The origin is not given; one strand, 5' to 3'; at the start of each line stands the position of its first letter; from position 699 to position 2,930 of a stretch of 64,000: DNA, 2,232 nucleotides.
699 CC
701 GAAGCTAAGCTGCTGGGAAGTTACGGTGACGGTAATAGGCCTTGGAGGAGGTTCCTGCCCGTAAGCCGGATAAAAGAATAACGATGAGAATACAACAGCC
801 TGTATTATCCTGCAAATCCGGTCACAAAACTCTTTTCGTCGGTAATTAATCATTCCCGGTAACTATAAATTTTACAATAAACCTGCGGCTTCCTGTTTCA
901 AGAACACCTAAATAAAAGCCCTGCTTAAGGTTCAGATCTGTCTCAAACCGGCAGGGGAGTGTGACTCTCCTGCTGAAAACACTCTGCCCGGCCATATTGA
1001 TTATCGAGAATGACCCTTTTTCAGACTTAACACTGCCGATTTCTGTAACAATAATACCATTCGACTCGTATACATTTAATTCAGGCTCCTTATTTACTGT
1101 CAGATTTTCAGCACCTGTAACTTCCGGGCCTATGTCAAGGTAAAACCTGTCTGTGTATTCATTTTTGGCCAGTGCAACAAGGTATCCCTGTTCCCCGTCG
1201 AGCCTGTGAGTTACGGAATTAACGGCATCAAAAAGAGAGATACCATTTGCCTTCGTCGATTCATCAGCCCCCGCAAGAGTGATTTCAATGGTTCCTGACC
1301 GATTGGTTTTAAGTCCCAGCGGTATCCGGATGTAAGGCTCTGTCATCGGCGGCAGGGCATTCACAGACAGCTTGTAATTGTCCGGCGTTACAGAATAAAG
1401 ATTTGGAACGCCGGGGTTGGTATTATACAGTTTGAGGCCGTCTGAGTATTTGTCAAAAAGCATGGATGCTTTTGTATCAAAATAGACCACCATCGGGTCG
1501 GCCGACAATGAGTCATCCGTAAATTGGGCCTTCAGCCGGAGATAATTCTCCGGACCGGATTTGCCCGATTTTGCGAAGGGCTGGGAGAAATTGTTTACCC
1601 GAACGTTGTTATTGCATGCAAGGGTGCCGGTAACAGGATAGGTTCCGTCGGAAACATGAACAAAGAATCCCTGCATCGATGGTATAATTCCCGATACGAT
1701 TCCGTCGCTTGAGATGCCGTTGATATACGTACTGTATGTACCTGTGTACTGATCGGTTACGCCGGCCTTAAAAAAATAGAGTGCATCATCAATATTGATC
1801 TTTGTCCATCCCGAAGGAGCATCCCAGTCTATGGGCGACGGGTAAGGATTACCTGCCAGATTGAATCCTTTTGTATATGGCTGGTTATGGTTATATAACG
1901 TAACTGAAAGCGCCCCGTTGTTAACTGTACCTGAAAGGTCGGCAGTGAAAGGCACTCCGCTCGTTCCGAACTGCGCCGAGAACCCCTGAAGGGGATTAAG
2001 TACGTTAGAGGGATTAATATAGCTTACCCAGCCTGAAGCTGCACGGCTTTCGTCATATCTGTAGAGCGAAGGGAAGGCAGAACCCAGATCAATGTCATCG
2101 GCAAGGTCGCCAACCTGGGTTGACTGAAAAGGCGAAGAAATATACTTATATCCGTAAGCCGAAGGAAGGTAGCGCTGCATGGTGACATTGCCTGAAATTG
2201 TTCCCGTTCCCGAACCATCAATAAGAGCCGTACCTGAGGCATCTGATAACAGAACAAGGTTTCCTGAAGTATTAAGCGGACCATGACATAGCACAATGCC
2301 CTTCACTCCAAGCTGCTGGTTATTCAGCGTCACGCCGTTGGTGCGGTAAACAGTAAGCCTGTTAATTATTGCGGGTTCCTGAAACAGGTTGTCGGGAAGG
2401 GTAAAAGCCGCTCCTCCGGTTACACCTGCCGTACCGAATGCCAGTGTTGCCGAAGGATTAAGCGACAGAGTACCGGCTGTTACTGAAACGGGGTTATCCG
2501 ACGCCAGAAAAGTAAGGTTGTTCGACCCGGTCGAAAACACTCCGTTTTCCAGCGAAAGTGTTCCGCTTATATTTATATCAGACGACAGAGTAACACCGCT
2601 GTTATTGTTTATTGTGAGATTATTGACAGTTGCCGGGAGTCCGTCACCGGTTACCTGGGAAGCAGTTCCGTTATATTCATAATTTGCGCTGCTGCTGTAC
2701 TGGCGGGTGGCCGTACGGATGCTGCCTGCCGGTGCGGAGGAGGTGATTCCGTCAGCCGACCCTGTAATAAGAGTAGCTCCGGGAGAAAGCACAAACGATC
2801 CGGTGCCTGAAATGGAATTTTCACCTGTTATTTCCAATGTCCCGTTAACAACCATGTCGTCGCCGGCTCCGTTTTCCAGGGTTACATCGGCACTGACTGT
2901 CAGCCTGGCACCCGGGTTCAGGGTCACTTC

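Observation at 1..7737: Chaperone plus DUF4402/spore-coat-U-like pilin operon where a giant T9SS cargo sits in the usher position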

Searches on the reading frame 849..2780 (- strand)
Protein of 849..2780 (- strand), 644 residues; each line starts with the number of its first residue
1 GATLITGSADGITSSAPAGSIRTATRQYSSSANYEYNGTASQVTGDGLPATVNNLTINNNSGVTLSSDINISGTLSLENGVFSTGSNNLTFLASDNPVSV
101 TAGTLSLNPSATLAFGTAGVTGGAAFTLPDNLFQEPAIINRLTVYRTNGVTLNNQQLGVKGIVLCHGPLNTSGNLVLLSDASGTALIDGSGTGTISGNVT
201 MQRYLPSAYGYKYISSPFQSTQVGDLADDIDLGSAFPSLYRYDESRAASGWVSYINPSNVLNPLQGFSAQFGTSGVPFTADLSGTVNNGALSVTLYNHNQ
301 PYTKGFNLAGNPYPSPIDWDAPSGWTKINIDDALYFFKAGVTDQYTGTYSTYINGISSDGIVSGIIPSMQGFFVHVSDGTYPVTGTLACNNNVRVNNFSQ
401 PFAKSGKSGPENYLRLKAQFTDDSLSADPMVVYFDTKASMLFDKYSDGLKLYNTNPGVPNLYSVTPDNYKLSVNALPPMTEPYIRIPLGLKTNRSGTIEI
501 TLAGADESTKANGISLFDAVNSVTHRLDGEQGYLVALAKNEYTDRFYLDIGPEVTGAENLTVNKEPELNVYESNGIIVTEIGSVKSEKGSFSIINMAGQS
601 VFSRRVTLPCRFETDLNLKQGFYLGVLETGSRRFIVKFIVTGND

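Call 83: find_homologous_proteins(query=window:849-2780:-, max_evalue=0.001)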
Query window:849-2780:- (644 aa): 1061 proteins with E <= 0.001 among 8000 candidates; the best 120 are listed.
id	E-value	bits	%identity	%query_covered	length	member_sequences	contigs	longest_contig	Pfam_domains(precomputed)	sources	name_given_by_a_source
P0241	3.7e-213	728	53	99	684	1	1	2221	-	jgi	jgi:hypothetical protein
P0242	1.6e-199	683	51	100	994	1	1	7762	-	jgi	jgi:fibronectin-binding autotransporter adhesin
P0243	3.7e-192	658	49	96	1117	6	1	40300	-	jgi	jgi:hypothetical protein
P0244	3.4e-184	632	50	99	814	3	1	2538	-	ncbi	ncbi:MAG: T9SS type A sorting domain-containing protein, partial [Bacteroidia bacterium]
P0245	1.3e-182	627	53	86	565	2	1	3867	-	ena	-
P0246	3.1e-181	622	50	99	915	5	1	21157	-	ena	-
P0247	3.3e-175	602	48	99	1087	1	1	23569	PF18962.8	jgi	jgi:hypothetical protein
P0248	9.2e-173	594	50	91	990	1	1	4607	PF18962.8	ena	-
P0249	4.0e-172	592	48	94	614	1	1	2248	-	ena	-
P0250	4.1e-169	582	48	94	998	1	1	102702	-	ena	-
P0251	1.3e-168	581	52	83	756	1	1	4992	PF18962.8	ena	-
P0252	1.1e-165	571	48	92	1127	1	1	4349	-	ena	-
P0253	1.0e-164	568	52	80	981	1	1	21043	PF18962.8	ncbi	ncbi:MAG: T9SS type A sorting domain-containing protein [Bacteroidota bacterium]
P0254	3.9e-163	562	54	80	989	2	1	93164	PF12951.14,PF18962.8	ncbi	ncbi:MAG: autotransporter-associated beta strand repeat-containing protein, partial [Bacteroidota ba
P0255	1.6e-159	551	50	85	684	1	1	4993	-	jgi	jgi:hypothetical protein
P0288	3.7e-146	506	51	74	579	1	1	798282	-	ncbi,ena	-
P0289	4.9e-146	506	47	90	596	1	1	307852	-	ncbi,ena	-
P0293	6.8e-146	506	47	86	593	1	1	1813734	-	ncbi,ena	-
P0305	4.1e-145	503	48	78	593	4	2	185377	-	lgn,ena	-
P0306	4.2e-145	503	46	91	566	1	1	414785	-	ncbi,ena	-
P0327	1.6e-143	498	48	79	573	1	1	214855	-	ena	-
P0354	1.6e-141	491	47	83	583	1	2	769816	PF18962.8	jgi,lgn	jgi:hypothetical protein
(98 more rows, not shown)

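Call 84: find_encoding_contigs(protein=P0293, flank=9000, max_places=2)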
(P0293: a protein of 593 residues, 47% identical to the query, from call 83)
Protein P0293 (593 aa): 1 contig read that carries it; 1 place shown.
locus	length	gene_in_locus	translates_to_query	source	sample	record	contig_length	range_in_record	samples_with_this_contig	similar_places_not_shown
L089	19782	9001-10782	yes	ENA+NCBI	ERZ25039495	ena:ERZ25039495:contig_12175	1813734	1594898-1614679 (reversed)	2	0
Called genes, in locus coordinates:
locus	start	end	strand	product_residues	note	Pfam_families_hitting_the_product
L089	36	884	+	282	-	PF00165:HTH_AraC (weak), PF12833:HTH_18, PF00165:HTH_AraC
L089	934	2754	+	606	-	PF00330:Aconitase, PF00694:Aconitase_C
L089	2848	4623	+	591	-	PF00330:Aconitase, PF00694:Aconitase_C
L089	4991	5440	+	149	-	-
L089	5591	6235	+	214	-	PF00072:Response_reg, PF00196:GerE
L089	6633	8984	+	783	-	PF26696:PTL_trimer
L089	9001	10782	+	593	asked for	-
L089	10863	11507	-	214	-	PF02163:Peptidase_M50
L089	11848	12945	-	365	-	-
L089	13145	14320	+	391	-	PF13387:Lnb_N, PF25221:5TMH_Lnb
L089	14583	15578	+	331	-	PF00493:MCM (weak), PF20030:bpMoxR, PF07726:AAA_3, PF07728:AAA_5, PF17863:AAA_lid_2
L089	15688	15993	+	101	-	-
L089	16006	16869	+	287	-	PF01882:DUF58, PF13519:VWA_2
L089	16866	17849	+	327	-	-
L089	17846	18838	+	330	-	PF07584:BatA, PF00092:VWA, PF06707:DUF1194 (faint), PF13519:VWA_2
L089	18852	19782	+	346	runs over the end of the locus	PF07584:BatA, PF00092:VWA, PF13519:VWA_2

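Call 85: find_encoding_contigs(protein=P0288, flank=9000, max_places=2)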
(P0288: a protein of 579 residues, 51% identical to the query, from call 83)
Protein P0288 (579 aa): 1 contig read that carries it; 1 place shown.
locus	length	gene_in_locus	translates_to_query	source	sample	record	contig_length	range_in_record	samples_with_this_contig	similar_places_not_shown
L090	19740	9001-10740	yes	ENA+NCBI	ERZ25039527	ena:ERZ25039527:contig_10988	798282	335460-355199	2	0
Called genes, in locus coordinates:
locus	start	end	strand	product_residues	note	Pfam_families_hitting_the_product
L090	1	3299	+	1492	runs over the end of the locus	PF05359:DUF748, PF04357:TamB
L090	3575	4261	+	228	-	PF01618:MotA_ExbB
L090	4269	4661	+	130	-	PF02472:ExbD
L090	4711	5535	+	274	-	-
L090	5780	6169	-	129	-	PF00072:Response_reg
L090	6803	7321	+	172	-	-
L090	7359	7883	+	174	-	PF14352:DUF4402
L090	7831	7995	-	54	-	-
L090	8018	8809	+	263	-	-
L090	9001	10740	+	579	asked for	-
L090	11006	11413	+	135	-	PF14352:DUF4402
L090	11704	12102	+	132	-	-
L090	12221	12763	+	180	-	-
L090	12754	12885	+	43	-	-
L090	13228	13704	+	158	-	-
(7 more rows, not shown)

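Call 86: find_encoding_contigs(protein=P0354, flank=9000, max_places=2)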
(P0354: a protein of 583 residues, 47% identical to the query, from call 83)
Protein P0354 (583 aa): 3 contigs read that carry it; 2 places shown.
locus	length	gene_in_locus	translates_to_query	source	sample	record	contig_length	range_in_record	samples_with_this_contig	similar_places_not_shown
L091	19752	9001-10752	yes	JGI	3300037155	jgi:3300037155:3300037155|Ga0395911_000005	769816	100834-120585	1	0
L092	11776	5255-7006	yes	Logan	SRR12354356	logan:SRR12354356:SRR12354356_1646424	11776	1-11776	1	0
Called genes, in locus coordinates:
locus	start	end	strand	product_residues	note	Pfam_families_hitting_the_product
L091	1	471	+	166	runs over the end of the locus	PF00702:Hydrolase, PF08282:Hydrolase_3 (weak)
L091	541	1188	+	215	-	PF01545:Cation_efflux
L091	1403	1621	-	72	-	-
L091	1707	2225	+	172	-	PF12833:HTH_18, PF00165:HTH_AraC (weak)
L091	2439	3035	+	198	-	PF01339:CheB_methylest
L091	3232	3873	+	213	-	PF00081:Sod_Fe_N, PF02777:Sod_Fe_C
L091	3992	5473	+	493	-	PF00199:Catalase, PF06628:Catalase-rel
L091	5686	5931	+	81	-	PF02566:OsmC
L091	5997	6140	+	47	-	-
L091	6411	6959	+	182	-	-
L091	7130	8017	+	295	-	-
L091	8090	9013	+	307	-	PF26696:PTL_trimer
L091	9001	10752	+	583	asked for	PF18962:Por_Secre_tail (faint)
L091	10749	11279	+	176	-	PF14352:DUF4402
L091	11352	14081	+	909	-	PF17210:SdrD_B (faint)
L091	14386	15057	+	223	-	PF08022:FAD_binding_8, PF00175:NAD_binding_1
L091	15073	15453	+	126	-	-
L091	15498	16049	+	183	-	PF00210:Ferritin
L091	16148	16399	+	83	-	PF09834:DUF2061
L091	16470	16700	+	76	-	-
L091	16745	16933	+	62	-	PF20106:DUF6496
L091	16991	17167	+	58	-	-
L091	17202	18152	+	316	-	PF00056:Ldh_1_N, PF02866:Ldh_1_C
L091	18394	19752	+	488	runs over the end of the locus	PF00773:RNB, PF18614:RNase_II_C_S1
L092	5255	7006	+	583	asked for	PF18962:Por_Secre_tail (faint)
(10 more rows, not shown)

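Call 102: find_encoding_contigs(protein=P0289, flank=7000, max_places=1)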
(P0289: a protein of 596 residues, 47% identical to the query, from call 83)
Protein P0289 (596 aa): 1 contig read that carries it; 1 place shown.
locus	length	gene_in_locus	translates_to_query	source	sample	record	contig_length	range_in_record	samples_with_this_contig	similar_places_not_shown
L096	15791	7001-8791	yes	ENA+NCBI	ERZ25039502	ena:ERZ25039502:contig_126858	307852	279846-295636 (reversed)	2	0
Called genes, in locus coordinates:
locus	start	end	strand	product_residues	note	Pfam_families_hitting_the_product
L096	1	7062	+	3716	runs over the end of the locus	PF19408:PKD_6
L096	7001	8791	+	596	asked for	-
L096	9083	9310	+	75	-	PF14352:DUF4402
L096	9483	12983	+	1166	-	PF05036:SPOR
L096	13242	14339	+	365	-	-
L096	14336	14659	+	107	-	PF13428:TPR_14 (faint), PF13371:TPR_9 (weak), PF13414:TPR_11 (faint), PF13431:TPR_17 (weak), PF00515:TPR_1 (weak), PF07719:TPR_2 (weak)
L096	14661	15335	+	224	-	PF00515:TPR_1 (faint), PF07719:TPR_2 (faint), PF12895:ANAPC3, PF13374:TPR_10 (faint), PF13414:TPR_11 (faint), PF13428:TPR_14 (faint), PF23914:TPR_CcmH_CycH (weak), PF13424:TPR_12 (weak), +6 more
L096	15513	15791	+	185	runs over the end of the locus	PF02525:Flavodoxin_2, PF03358:FMN_red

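Call 103: find_encoding_contigs(protein=P0306, flank=7000, max_places=1)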
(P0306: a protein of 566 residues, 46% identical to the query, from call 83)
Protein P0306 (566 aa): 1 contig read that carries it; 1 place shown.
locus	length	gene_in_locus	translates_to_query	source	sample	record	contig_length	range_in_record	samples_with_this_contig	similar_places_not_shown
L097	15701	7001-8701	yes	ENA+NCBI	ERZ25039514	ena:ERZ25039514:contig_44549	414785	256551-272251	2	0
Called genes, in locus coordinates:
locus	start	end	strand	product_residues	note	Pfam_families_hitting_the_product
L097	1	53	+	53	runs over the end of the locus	-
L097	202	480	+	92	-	-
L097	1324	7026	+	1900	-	PF19408:PKD_6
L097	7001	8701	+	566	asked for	-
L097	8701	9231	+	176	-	PF14352:DUF4402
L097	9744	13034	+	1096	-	PF17210:SdrD_B (faint), PF05036:SPOR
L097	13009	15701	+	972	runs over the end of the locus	PF05036:SPOR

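Call 104: find_encoding_contigs(protein=P0327, flank=7000, max_places=1)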
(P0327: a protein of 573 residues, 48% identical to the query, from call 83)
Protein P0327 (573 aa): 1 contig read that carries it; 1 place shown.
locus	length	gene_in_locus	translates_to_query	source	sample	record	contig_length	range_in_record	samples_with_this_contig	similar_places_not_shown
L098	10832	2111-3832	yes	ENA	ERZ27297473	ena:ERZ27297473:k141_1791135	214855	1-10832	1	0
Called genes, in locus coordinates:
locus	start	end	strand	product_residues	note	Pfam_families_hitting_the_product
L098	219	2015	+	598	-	PF26696:PTL_trimer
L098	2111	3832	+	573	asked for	-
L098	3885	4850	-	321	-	PF14249:Tocopherol_cycl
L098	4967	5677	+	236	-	PF05175:MTS, PF07669:Eco57I (weak), PF13847:Methyltransf_31 (weak), PF08242:Methyltransf_12 (faint), PF13649:Methyltransf_25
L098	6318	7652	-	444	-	PF03435:Sacchrp_dh_NADP, PF16653:Sacchrp_dh_C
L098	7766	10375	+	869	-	PF01624:MutS_I, PF05188:MutS_II, PF05192:MutS_III, PF27441:MutS_C (faint), PF05190:MutS_IV, PF00488:MutS_V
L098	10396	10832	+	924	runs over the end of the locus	PF22666:Glyco_hydro_2_N2, PF00703:Glyco_hydro_2, PF02836:Glyco_hydro_2_C (weak), PF18368:Ig_GlcNase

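Call 105: find_encoding_contigs(protein=P0305, flank=7000, max_places=1)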
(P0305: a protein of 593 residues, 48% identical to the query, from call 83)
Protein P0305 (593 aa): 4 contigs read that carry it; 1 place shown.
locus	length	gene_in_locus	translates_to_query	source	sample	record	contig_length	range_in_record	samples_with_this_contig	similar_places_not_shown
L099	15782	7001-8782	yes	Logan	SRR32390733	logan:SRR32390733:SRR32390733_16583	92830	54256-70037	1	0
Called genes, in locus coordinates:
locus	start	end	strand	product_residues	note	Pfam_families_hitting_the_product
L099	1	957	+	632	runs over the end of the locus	PF00989:PAS (weak), PF13188:PAS_8 (weak), PF13426:PAS_9, PF07730:HisKA_3, PF02518:HATPase_c, PF13589:HATPase_c_3 (faint)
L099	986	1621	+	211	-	PF00072:Response_reg, PF00196:GerE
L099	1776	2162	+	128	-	PF02518:HATPase_c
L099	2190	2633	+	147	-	PF00072:Response_reg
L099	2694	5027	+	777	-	PF00072:Response_reg, PF00989:PAS (weak), PF13426:PAS_9, PF00989:PAS, PF08448:PAS_4 (weak), PF13426:PAS_9, PF00512:HisKA, PF02518:HATPase_c, +2 more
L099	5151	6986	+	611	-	PF26696:PTL_trimer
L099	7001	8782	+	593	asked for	-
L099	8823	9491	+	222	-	PF01048:PNP_UDP_1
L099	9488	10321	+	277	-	PF02621:VitK2_biosynth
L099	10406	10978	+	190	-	PF00881:Nitroreductase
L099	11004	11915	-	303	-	PF01619:Pro_dh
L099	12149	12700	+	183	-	PF04542:Sigma70_r2, PF08281:Sigma70_r4_2, PF04545:Sigma70_r4 (faint)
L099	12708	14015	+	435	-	PF18911:PKD_4, PF00801:PKD (weak), PF18911:PKD_4, PF13585:CHU_C (faint)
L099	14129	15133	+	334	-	PF11751:PorP_SprF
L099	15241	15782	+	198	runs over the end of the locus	PF03938:OmpH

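Call 109: search_protein_families(library=ncbifam, proteins=[L091:8090-9010:+, L089:6633-8981:+, L099:5151-6983:+, L098:219-2012:+, L091:9001-10749:+, L089:9001-10779:+, L099:7001-8779:+, L097:7001-8698:+], max_evalue=0.01)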
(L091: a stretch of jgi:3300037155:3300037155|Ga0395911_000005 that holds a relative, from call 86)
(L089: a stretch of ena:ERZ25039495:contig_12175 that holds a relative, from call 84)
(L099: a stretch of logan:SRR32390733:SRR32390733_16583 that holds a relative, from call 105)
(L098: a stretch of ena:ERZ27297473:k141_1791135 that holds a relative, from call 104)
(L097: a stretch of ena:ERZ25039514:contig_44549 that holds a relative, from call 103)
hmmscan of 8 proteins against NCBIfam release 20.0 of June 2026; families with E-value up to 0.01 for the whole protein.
L091:8090-9010:+ (307 aa): 0 families

L089:6633-8981:+ (783 aa): 0 families

L099:5151-6983:+ (611 aa): 0 families

L098:219-2012:+ (598 aa): 0 families

L091:9001-10749:+ (583 aa): 1 family
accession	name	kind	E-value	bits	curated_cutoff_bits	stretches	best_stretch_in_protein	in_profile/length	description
TIGR04183.1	Por_Secre_tail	domain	1.6e-06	28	23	1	517-580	9-71/72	T9SS type A sorting domain-containing protein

L089:9001-10779:+ (593 aa): 1 family
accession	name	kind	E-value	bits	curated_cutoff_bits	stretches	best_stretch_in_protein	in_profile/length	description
TIGR04183.1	Por_Secre_tail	domain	6.4e-05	22.9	23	1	540-593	22-72/72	T9SS type A sorting domain-containing protein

L099:7001-8779:+ (593 aa): 1 family
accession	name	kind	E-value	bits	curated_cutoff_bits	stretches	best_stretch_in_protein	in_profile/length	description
TIGR04183.1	Por_Secre_tail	domain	1.3e-05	25.1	23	1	534-591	18-72/72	T9SS type A sorting domain-containing protein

L097:7001-8698:+ (566 aa): 2 families
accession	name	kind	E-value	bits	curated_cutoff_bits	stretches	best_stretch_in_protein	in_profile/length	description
TIGR04183.1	Por_Secre_tail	domain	3e-06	27.1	23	1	512-565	20-72/72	T9SS type A sorting domain-containing protein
NF033708.1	T9SS_Cterm_ChiA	domain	9.3e-05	22.2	40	1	517-564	6-54/55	T9SS sorting signal type C domain-containing protein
